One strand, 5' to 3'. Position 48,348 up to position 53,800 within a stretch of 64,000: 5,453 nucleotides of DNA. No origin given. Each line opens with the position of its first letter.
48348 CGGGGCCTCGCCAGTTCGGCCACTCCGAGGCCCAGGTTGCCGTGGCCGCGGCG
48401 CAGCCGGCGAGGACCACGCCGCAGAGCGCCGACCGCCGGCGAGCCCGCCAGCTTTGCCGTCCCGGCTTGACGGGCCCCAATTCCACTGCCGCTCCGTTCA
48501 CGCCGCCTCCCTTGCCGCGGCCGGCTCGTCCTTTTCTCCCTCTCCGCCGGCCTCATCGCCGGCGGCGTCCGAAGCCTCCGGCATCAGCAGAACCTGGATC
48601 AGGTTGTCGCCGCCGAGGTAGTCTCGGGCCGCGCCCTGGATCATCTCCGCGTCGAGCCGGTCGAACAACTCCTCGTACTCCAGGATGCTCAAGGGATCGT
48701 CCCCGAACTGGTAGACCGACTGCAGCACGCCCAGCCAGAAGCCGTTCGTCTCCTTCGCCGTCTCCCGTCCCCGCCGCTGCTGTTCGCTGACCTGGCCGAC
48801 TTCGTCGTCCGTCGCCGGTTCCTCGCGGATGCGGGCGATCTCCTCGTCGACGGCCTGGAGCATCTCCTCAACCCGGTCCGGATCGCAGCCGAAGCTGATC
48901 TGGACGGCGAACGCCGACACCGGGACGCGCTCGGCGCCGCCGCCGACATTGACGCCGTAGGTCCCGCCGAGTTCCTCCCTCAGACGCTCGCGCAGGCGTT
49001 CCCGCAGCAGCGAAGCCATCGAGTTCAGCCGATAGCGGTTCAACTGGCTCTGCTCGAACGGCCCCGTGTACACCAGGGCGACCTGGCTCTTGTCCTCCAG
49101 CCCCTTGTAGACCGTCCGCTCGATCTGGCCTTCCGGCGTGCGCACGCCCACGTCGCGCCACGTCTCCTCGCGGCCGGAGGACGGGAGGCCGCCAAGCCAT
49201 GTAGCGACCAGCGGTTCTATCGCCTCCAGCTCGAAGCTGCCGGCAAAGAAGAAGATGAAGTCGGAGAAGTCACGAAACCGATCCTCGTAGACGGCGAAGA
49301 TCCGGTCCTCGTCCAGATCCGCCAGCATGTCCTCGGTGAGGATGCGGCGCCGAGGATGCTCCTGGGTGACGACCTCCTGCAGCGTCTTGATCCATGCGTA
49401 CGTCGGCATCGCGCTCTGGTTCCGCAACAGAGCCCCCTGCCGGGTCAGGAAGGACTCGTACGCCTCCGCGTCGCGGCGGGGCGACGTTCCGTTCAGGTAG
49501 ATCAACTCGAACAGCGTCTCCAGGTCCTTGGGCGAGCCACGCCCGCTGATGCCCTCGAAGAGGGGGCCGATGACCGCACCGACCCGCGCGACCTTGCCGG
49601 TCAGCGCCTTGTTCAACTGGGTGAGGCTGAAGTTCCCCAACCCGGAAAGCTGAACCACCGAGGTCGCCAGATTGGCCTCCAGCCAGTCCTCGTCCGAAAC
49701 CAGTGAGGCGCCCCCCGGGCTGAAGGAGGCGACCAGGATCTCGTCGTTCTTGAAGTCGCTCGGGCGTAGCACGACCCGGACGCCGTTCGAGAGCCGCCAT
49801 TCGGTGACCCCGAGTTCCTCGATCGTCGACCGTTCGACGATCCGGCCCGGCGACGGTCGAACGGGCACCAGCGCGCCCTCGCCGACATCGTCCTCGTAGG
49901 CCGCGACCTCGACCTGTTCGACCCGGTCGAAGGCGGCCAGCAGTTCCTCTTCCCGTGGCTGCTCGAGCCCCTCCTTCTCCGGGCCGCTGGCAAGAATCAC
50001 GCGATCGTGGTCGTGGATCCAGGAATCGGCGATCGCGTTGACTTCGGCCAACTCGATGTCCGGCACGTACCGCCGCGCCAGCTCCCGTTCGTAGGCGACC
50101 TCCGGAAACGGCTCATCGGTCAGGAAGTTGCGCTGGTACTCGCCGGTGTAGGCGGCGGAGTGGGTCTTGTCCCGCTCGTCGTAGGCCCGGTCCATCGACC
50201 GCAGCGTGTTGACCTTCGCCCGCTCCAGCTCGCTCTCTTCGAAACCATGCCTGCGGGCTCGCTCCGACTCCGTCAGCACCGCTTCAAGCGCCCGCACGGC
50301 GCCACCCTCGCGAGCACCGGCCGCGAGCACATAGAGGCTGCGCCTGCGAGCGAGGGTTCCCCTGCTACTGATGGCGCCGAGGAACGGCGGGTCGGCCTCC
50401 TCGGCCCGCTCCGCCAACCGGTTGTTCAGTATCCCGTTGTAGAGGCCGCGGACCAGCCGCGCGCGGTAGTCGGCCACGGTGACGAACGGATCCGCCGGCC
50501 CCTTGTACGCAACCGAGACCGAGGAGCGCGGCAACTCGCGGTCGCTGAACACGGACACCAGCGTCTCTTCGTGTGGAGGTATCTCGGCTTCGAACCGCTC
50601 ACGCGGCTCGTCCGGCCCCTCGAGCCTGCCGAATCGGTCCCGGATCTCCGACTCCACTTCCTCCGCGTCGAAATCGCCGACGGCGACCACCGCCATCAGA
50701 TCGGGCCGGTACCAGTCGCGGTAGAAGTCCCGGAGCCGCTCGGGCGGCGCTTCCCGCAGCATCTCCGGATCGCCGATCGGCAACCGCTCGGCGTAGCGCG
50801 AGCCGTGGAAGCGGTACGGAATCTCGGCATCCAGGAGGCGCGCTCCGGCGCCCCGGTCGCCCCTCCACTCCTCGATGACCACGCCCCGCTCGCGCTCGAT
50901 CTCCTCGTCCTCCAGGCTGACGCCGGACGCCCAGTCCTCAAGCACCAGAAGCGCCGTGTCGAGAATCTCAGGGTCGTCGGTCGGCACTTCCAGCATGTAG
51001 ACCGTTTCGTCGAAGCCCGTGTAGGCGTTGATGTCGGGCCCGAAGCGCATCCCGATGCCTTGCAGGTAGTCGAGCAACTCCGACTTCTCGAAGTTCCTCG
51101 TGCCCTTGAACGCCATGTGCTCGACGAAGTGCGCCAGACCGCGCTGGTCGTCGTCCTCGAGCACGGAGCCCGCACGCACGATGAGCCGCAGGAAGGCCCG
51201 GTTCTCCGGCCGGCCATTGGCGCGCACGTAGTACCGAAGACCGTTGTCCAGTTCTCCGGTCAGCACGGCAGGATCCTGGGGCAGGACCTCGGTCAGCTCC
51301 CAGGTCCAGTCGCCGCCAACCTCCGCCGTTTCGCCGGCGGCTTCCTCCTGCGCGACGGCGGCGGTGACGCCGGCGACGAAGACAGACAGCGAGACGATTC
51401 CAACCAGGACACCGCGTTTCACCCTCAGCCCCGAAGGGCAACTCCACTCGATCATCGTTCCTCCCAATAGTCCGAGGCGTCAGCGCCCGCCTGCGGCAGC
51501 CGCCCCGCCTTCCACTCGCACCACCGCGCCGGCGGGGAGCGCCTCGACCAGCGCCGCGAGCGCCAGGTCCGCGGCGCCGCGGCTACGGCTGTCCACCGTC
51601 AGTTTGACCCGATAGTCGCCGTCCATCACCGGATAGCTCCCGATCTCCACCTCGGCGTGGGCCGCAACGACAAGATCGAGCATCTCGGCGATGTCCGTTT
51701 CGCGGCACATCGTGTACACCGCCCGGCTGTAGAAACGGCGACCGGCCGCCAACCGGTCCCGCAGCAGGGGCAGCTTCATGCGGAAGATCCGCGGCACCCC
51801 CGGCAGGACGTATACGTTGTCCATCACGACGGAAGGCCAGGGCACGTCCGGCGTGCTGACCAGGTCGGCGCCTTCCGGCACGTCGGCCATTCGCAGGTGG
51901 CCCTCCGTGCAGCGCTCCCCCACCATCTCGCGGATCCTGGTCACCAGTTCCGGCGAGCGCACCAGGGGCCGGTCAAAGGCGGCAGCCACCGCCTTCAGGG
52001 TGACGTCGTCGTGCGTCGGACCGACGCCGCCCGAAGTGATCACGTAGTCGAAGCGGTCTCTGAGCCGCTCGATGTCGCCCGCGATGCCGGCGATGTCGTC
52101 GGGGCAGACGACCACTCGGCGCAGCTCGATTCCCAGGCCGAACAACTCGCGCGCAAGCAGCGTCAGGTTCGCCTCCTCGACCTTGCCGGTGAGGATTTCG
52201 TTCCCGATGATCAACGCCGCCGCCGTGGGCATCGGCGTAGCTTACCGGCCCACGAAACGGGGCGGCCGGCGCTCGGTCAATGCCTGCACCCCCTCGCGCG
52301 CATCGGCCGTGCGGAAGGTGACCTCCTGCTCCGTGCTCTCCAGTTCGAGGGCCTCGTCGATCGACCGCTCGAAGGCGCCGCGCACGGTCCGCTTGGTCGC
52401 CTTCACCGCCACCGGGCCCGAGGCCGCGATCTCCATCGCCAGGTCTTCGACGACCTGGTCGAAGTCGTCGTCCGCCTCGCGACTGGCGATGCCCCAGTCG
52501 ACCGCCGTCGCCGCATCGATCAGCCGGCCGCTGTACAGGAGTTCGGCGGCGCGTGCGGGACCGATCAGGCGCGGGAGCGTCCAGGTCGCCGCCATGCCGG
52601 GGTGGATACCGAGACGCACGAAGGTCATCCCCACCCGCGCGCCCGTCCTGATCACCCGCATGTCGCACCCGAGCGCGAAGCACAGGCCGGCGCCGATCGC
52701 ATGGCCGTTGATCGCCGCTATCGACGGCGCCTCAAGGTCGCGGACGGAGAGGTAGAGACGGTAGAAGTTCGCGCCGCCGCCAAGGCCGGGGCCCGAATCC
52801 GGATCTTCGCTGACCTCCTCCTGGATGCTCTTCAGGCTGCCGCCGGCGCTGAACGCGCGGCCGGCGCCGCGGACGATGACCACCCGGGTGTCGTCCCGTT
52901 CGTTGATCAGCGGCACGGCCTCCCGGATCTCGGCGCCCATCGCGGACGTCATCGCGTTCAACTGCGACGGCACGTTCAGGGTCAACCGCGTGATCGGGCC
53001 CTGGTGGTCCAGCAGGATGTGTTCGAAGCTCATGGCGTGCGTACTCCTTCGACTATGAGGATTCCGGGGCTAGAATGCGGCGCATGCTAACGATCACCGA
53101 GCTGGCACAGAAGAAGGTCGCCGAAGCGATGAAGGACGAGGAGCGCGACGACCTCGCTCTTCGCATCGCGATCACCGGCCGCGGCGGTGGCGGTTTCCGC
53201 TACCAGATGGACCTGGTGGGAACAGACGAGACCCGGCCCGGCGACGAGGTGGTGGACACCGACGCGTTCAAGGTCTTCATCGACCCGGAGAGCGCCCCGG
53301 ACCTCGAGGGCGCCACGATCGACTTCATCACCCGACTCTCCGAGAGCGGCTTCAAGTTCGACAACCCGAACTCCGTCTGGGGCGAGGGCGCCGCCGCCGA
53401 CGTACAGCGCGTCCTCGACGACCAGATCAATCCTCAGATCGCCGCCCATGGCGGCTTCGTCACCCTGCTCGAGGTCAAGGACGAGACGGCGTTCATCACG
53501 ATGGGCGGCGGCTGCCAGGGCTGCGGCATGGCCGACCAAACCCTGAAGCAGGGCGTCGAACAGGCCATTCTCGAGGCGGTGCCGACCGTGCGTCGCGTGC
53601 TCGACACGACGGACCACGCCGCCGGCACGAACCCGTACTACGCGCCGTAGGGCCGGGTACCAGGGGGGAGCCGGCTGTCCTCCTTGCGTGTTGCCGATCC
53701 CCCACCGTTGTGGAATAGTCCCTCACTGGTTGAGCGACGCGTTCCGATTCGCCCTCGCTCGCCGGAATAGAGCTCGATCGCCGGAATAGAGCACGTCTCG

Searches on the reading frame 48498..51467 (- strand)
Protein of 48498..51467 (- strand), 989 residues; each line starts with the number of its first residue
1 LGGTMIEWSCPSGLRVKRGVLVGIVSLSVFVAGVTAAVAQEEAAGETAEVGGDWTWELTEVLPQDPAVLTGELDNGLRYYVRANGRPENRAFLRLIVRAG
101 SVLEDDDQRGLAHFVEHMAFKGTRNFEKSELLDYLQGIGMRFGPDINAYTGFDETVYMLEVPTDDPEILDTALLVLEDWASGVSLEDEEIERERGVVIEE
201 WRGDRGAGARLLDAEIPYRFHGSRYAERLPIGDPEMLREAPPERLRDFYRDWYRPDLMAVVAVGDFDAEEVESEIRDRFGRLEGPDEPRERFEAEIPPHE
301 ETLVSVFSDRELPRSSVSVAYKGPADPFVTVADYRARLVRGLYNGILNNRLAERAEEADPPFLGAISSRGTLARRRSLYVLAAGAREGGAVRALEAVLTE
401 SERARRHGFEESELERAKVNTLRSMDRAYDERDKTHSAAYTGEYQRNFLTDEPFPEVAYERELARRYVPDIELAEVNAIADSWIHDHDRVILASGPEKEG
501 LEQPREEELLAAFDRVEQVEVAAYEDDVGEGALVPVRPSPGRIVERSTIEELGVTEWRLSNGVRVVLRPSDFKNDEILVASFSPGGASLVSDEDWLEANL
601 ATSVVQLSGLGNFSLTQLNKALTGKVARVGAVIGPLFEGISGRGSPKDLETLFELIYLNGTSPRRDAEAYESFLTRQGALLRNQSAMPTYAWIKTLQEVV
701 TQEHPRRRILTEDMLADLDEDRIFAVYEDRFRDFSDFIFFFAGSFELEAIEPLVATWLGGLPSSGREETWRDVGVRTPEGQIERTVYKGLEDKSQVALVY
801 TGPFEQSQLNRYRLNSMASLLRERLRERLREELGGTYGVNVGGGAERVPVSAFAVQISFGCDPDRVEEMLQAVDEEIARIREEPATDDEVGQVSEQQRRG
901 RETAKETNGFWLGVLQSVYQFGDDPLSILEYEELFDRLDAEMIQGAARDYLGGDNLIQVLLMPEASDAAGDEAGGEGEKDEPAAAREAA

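Call 71: search_protein_families(library=pfam, proteins=[window:48498-51467:-], max_evalue=0.0001)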
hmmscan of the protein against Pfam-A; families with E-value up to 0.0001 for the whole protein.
window:48498-51467:- (989 aa): 2 families
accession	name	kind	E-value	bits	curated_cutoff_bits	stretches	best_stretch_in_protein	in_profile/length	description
PF05193.26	Peptidase_M16_C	-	1.4e-39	136.3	23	2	242-418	4-178/181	Peptidase M16 inactive domain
PF00675.25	Peptidase_M16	-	1.1e-26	93.9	22.3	1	86-200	8-115/149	Insulinase (Peptidase family M16)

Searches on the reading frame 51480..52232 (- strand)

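Call 71: search_protein_families(library=pfam, proteins=[window:51480-52232:-], max_evalue=0.0001)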
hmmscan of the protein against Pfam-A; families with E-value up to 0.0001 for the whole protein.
window:51480-52232:- (250 aa): 2 families
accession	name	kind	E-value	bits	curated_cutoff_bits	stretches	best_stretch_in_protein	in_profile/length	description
PF00994.29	MoCF_biosynth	-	7.7e-28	97.4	26.6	1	6-152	2-132/144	Probable molybdopterin binding domain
PF24102.1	FLAD1_M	-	5.1e-20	71.5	27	1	166-240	1-77/78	FAD synthase, middle domain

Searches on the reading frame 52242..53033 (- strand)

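Call 71: search_protein_families(library=pfam, proteins=[window:52242-53033:-], max_evalue=0.0001)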
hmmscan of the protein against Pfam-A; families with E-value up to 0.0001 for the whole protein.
window:52242-53033:- (263 aa): 2 families
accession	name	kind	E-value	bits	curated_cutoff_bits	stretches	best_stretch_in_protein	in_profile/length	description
PF00378.25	ECH_1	-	2.9e-46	158.3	27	1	12-262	4-250/251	Enoyl-CoA hydratase/isomerase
PF16113.10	ECH_2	-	1.6e-31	110.5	27.2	1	15-196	2-182/335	Enoyl-CoA hydratase/isomerase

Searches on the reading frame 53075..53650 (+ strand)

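Call 71: search_protein_families(library=pfam, proteins=[window:53075-53650:+], max_evalue=0.0001)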
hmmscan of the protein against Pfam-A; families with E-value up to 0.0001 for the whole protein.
window:53075-53650:+ (191 aa): 2 families
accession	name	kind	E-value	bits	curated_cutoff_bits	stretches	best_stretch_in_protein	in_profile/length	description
PF01106.22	NifU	-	5e-21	75.1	27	1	110-175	1-66/67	NifU-like domain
PF01521.26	Fe-S_biosyn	-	1.8e-15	57.5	26.3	1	5-99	3-101/110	Iron-sulphur cluster biosynthesis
